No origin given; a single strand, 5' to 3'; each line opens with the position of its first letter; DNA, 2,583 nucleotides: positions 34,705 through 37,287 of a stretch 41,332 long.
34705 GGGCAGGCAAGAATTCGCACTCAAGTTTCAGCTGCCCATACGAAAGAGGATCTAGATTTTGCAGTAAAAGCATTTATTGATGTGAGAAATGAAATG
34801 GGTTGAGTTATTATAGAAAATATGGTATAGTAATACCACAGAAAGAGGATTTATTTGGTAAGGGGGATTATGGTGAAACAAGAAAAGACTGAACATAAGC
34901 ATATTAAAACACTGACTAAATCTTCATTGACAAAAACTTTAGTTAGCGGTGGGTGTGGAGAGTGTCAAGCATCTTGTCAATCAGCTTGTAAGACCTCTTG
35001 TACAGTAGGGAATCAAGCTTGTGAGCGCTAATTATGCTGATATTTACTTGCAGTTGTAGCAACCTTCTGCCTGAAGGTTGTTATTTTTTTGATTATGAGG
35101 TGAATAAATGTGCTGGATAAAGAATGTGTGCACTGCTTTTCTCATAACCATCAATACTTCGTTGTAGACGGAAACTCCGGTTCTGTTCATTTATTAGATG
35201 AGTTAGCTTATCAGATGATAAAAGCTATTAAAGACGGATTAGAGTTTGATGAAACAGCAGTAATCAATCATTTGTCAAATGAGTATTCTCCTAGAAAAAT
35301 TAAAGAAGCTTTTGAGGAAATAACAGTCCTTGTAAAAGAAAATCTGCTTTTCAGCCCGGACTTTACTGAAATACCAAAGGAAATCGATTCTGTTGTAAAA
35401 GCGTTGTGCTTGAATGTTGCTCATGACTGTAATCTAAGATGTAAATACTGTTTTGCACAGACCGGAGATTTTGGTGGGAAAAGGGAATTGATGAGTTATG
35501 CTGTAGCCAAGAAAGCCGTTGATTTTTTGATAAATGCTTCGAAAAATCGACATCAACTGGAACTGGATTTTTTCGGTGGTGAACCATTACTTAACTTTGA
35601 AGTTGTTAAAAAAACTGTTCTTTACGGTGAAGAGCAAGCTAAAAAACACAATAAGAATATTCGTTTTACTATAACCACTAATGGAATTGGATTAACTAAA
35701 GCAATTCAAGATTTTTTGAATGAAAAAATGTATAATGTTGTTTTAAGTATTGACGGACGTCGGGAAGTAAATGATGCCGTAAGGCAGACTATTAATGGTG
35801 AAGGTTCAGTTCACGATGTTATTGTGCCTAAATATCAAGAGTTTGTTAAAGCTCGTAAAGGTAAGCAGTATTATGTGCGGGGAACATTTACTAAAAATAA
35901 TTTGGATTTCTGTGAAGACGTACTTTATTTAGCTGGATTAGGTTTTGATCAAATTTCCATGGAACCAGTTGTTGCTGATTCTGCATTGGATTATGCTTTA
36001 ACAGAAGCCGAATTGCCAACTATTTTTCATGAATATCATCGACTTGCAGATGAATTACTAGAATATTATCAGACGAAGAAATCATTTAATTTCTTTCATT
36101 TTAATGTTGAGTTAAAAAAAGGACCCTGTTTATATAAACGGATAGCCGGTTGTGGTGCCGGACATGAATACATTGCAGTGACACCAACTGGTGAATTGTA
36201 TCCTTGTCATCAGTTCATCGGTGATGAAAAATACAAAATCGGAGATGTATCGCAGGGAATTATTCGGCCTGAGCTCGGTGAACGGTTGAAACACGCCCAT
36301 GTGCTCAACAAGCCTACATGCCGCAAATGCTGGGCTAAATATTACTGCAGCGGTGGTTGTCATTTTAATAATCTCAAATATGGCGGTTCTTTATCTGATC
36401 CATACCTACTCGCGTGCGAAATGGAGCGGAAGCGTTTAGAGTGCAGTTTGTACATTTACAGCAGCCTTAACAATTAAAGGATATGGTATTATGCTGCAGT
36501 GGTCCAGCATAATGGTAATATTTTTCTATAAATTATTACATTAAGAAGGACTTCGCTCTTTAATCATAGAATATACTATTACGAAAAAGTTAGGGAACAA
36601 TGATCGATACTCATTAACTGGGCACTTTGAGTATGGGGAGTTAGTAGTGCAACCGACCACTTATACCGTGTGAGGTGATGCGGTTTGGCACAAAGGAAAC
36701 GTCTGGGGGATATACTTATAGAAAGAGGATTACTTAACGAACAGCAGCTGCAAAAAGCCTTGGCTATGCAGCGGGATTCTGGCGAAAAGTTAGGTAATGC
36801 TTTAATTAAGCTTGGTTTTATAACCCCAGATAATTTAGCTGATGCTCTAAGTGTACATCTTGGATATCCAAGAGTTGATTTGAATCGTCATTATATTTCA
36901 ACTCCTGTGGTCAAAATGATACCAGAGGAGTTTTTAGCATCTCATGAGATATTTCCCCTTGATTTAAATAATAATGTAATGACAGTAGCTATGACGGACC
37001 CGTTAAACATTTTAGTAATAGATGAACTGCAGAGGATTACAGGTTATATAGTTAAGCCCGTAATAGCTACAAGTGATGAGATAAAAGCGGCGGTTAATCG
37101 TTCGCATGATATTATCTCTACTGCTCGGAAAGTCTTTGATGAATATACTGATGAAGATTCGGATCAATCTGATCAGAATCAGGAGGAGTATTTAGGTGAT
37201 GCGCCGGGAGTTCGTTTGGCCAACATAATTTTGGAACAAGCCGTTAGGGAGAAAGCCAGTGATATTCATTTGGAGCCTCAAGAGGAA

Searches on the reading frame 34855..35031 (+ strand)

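Call 7: search_protein_families(library=pfam, proteins=[window:34855-35031:+])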
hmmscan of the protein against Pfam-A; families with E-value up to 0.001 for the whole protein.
window:34855-35031:+ (58 aa): 1 family
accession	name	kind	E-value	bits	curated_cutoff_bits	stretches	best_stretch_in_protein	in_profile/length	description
PF13165.11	SCIFF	-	1.3e-23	83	27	1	15-57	1-43/44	Six-cysteine peptide SCIFF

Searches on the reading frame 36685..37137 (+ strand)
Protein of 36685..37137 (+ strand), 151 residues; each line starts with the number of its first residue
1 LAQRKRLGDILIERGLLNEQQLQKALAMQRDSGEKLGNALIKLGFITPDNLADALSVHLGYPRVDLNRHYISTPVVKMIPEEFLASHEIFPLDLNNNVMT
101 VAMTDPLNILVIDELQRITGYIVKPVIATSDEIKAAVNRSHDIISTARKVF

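Call 37: search_solved_structures(query=window:36685-37137:+, max_evalue=0.01, show_alignments=3)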
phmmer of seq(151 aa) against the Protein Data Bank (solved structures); distinct sequences matched with E-value up to 0.01: 18.
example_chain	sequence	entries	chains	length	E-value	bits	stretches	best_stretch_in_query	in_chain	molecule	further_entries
6f8l_G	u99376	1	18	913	1.1e-43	151.5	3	3-139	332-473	Type IV pilus assembly protein PilF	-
5zfr_A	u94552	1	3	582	1.4e-24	89.7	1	3-144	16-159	Type IV pilus biogenesis ATPase PilB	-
6olj_C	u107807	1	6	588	5.6e-24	87.7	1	3-144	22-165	Type IV pilus biogenesis ATPase PilB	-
5tsg_B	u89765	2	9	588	5.6e-24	87.7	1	3-144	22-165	Type IV pilus biogenesis ATPase PilB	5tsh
3jc8_Ba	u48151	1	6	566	1.2e-23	86.6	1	6-140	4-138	Type IV-A pilus assembly ATPase PilB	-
5htl_A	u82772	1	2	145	1.2e-19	73.6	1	4-130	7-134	MSHA biogenesis protein MshE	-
6ejf_G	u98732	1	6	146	8.1e-19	71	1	3-139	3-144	Type IV pilus assembly protein PilF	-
9g1w_A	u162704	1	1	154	3e-17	65.9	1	5-133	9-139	Type IV pilus assembly ATPase PilB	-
7lko_B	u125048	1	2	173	6.2e-11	45.4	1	13-137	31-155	Pilus biogenesis protein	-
7lkm_A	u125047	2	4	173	8.4e-10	41.8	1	13-137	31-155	Pilus biogenesis protein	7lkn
8pfa_A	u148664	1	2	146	1.9e-05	27.7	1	5-114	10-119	c-di-GMP binding domain of the ATPase enzyme PilF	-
6ejf_J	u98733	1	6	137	4e-05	26.6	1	6-114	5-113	Type IV pilus assembly protein PilF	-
8pdk_A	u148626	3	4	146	4.2e-05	26.6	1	6-114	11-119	c-di-GMP binding domain of the ATPase enzyme PilF | ATP-binding motif-containing protein pilF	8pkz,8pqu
9glg_A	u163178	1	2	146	4.2e-05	26.6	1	6-114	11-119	ATP-binding motif-containing protein pilF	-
2d27_A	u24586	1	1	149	5e-05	26.3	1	5-133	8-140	type II secretion ATPase XpsE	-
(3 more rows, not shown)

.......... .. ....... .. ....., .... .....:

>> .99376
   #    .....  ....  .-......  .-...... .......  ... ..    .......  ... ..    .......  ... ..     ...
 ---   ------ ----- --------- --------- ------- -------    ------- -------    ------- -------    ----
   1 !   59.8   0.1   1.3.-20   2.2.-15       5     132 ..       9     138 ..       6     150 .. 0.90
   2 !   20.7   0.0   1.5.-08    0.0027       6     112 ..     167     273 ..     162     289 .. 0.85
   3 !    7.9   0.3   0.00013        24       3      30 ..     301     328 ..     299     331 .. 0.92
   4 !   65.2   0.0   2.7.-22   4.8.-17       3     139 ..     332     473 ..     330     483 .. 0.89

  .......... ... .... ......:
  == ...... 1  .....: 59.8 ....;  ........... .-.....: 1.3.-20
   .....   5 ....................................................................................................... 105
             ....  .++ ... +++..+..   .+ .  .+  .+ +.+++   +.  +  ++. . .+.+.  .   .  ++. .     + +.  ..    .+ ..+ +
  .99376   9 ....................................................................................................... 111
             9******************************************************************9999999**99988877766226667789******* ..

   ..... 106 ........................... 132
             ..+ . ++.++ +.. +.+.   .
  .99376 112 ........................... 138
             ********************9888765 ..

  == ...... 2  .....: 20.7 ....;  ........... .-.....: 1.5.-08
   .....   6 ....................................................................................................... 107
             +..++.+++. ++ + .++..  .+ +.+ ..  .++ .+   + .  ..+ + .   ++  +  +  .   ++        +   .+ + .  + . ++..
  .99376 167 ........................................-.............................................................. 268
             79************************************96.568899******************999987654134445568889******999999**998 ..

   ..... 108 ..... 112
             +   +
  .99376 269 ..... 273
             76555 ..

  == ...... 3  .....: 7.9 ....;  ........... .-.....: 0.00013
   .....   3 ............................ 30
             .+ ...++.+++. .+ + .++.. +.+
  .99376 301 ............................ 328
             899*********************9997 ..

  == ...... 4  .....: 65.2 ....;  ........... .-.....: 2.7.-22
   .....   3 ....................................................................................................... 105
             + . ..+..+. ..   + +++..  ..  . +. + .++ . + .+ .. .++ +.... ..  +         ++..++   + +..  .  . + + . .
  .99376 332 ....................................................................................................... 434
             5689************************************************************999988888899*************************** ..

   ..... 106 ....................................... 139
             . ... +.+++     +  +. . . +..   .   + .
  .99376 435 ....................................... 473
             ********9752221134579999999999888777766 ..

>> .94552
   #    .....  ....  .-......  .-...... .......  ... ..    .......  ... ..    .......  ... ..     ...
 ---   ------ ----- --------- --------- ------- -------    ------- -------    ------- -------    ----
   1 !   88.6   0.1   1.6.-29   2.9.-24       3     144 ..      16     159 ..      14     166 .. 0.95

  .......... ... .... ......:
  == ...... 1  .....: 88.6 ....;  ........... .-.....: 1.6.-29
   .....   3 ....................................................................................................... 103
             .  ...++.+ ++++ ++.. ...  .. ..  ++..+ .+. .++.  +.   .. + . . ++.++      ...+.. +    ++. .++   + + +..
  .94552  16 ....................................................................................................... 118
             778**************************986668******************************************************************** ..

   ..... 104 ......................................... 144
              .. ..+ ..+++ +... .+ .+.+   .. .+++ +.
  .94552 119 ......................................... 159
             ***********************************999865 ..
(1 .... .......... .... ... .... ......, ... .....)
